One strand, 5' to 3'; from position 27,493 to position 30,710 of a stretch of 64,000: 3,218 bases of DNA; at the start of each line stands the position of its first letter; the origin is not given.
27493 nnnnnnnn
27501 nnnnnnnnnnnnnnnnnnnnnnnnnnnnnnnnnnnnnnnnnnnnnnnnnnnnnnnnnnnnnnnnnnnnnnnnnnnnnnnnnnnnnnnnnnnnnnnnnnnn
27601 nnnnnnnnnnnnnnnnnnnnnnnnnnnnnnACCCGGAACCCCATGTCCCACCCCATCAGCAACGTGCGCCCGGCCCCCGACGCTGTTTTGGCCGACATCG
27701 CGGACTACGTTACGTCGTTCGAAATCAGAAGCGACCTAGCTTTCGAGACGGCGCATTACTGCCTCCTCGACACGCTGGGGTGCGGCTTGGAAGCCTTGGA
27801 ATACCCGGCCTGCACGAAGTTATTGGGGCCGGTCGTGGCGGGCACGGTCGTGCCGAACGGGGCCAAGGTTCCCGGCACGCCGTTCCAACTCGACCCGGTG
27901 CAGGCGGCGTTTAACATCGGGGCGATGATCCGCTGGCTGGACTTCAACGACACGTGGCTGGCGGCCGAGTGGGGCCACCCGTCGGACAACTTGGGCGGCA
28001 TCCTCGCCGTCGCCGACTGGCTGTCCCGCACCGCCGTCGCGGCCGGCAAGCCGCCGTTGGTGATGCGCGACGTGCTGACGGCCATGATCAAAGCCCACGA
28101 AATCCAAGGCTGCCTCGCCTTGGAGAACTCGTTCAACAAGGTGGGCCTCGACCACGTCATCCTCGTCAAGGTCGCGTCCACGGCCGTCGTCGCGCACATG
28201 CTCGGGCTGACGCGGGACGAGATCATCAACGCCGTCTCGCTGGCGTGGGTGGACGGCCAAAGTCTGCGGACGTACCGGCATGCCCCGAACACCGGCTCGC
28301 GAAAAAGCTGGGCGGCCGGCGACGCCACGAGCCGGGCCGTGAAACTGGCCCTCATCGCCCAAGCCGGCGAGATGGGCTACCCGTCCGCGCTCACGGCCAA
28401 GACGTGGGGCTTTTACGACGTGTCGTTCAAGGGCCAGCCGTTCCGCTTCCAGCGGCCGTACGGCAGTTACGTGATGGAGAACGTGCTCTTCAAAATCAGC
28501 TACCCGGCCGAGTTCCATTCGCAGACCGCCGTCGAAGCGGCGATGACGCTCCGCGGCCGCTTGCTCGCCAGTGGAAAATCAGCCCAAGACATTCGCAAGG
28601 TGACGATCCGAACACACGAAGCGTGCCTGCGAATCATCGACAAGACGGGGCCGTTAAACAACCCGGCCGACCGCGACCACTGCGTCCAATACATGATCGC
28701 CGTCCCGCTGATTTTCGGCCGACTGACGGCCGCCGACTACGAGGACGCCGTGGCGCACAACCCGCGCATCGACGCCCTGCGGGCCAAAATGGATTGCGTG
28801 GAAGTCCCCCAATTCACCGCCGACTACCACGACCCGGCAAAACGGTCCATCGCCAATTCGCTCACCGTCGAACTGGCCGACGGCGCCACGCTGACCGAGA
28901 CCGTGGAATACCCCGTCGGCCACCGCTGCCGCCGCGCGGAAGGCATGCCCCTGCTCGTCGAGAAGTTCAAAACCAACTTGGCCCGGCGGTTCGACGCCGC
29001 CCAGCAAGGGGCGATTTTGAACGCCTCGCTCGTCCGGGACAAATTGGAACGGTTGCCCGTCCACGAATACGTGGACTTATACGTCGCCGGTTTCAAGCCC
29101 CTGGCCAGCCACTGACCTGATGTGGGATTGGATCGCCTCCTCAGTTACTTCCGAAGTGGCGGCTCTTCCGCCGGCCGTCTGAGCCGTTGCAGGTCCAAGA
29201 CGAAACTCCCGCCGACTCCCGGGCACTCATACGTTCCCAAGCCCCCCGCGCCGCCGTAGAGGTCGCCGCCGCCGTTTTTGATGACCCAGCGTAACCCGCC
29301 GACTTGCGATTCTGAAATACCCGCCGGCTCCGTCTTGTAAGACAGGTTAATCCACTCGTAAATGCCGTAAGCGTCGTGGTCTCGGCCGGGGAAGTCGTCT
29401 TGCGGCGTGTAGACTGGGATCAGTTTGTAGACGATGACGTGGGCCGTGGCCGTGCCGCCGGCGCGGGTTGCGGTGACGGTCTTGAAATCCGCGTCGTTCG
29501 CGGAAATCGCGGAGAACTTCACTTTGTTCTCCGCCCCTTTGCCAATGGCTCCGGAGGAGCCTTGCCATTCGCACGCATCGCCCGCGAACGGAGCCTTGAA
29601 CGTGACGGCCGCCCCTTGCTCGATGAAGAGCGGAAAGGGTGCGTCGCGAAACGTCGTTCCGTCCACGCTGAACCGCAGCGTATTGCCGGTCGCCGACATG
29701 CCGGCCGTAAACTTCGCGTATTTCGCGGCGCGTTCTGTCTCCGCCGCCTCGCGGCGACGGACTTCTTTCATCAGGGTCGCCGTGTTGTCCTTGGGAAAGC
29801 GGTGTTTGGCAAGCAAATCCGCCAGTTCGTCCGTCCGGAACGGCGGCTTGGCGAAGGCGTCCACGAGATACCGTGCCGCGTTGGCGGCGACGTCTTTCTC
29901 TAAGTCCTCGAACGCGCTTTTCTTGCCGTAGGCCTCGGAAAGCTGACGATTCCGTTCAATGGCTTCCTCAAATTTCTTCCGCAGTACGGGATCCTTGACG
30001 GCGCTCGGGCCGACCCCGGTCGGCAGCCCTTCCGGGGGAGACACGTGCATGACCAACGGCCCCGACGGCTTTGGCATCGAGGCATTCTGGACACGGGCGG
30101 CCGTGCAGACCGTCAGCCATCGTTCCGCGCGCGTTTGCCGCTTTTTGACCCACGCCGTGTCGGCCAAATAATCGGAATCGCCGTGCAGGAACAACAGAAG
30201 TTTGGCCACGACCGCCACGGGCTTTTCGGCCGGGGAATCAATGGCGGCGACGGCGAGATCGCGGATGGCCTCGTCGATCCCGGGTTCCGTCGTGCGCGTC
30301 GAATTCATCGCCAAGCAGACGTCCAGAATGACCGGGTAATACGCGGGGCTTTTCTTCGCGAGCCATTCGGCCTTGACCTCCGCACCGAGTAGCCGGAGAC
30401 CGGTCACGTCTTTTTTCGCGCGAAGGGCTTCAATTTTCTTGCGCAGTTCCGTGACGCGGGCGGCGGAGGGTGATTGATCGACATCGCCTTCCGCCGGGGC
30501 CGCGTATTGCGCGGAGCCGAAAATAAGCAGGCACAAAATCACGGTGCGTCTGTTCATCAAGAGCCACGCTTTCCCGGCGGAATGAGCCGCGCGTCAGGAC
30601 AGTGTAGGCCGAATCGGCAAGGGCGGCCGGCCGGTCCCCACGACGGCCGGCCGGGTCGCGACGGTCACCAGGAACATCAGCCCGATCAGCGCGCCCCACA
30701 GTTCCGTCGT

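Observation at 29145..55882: Candidate phospho-signalling plus giant adhesin/protease system (27 kb, one strand)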

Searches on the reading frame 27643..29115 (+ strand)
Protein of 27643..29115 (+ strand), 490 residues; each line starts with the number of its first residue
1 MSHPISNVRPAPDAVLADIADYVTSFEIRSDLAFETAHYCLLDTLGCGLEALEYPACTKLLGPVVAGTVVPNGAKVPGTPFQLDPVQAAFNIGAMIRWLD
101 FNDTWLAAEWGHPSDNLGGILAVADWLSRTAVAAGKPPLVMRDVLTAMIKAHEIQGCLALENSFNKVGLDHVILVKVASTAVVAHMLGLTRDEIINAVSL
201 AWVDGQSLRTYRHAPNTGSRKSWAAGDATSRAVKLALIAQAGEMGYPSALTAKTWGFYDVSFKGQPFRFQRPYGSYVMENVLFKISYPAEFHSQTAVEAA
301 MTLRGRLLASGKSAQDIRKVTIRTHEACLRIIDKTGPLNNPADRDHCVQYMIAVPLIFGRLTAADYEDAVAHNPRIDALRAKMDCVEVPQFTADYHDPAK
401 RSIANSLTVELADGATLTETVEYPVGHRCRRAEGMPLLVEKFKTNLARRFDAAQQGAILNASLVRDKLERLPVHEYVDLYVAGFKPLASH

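Call 31: search_protein_families(library=pfam, proteins=[window:27643-29115:+], max_evalue=0.001)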
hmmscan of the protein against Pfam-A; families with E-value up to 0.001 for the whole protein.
window:27643-29115:+ (490 aa): 2 families
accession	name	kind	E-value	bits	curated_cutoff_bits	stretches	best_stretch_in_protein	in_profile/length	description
PF03972.19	MmgE_PrpD_N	-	6.1e-99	330.6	32.1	1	18-270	2-244/244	MmgE/PrpD N-terminal domain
PF19305.4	MmgE_PrpD_C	-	5.7e-56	189.5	32.1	1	287-460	1-166/173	MmgE/PrpD C-terminal domain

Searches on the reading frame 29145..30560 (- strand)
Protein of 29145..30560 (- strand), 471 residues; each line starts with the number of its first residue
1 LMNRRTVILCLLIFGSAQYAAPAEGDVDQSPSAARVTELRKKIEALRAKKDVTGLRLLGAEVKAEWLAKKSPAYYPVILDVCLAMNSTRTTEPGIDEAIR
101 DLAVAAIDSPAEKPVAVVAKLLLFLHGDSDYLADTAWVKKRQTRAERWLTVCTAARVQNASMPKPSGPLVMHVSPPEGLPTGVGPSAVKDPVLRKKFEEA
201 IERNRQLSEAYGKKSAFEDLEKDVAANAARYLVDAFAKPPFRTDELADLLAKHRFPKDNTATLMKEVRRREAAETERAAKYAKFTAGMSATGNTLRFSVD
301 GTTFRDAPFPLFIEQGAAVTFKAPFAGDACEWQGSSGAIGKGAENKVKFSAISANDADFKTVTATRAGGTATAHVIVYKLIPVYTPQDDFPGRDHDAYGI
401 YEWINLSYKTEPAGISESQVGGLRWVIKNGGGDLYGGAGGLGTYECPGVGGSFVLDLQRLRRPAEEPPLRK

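Call 4: search_protein_families(library=pfam, proteins=[window:29145-30560:-], max_evalue=0.01)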
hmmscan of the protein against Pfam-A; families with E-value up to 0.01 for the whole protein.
window:29145-30560:- (471 aa): 0 families

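Call 8: search_protein_families(library=ncbifam, proteins=[window:29145-30560:-], max_evalue=0.01)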
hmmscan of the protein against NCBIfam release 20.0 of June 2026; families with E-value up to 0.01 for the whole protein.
window:29145-30560:- (471 aa): 0 families

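Call 64: predict_structure(protein=window:29145-30557:-)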
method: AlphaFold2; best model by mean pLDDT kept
length: 470 residues; sequences in the alignment: 1
mean_pLDDT: 45.2   pTM: 0.33
mean pLDDT of the five models: 45.2, 41.2, 38.7, 38.0, 37.6
residues with pLDDT >= 90: 5; 70-90: 59; 50-70: 74; < 50: 332
segments of 3 or more residues with pLDDT < 50: 1-28, 133-141, 143-145, 147-240, 273-470
pLDDT, mean of each block of 10 residues (from residue 1): 42 42 43 83 88 87 81 75 68 72 66 60 59 47 47 37 26 28 34 45 46 39 42 44 58 60 62 45 38 41 34 31 34 36 35 32 37 34 30 29 33 29 25 24 25 27 29
secondary structure, 60 per line:
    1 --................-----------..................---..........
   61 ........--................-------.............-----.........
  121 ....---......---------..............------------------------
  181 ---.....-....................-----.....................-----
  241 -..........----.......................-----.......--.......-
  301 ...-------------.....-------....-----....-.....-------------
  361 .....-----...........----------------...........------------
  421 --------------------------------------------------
elements in order: H3-18 H30-47 H51-68 H71-86 H94-106 H112-124 H128-133 H143-156 H184-188 H190-209 H215-235 H242-251 H256-278 E284-290 E293-299 E317-321 E329-332 E338-341 E343-347 E361-365 E371-381 E398-408

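Call 70: search_protein_representatives(protein=window:29145-30557:-)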
Query: 470 residues. Proteins with E-value up to 0.001 (for the whole library): 763; up to 1e-10: 309; up to 1e-30: 17. The best 150 are listed.
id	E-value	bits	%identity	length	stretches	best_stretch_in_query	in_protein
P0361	3.2e-160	550.2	56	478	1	6-464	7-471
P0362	1.6e-70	254.5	50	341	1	18-308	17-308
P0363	7.2e-67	242.4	51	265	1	1-260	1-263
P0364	6.2e-52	193.2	43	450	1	20-282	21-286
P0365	1.1e-46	175.9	41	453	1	12-278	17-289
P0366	6.2e-45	170.1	41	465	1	32-275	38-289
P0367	2.4e-42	161.6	55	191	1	23-184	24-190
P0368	1.5e-39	152.3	46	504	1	293-462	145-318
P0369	2.2e-39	151.8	72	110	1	362-463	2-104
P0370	2.6e-36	141.7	35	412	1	39-287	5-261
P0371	4.1e-36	141.0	49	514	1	293-456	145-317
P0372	7.9e-35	136.8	50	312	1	302-450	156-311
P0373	2.3e-34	135.3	47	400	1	292-456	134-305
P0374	1.4e-32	129.4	48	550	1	298-454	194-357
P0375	2.2e-32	128.7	33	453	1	14-280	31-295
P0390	3.8e-25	104.9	44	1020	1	292-456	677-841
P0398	4.8e-23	98.0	40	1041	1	295-463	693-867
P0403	1.9e-22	96.0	28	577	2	36-271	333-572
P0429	1.6e-20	89.6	40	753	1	295-465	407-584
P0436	2.8e-20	88.8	37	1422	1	294-454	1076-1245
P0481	2.2e-17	79.3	42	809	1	301-449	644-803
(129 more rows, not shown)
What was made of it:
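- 29145..30560 (-): g5: secreted two-module protein of an uncharacterised family. Same strand, 33 bp after g4, but not part of the conserved block. 763 homologs; modules at aa ~10-280 and ~292-465 occur separately (call 70).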

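Call 71: search_protein_families(library=pfam, proteins=[P0361, P0364, P0368, P0374, P0390, P0398, P0436, P0403, P0429, P0481], max_evalue=0.001)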
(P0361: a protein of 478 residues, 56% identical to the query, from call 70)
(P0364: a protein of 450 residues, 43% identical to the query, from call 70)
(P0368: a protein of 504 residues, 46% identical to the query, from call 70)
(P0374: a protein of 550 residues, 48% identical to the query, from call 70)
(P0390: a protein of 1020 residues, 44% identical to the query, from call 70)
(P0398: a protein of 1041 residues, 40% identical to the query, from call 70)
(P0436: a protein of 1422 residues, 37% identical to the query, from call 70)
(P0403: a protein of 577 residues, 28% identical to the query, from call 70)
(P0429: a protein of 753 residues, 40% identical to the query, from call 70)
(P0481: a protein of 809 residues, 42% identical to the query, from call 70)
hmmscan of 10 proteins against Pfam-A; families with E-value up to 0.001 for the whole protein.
P0361 (478 aa): 0 families

P0364 (450 aa): 0 families

P0368 (504 aa): 0 families

P0374 (550 aa): 0 families

P0390 (1020 aa): 0 families

P0398 (1041 aa): 0 families

P0436 (1422 aa): 1 family
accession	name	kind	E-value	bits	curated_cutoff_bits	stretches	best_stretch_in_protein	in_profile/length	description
PF01841.26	Transglut_core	-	7.3e-15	55.6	23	1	294-442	4-108/108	Transglutaminase-like superfamily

P0403 (577 aa): 0 families

P0429 (753 aa): 0 families

P0481 (809 aa): 0 families

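Call 79: search_protein_families(library=padloc, proteins=[window:29145-30560:-], max_evalue=0.001)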
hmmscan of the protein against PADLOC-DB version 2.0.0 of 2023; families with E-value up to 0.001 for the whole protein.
window:29145-30560:- (471 aa): 0 families
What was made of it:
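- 29145..30560 (-): No Pfam, NCBIfam or PADLOC hit (calls 4, 8, 79).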
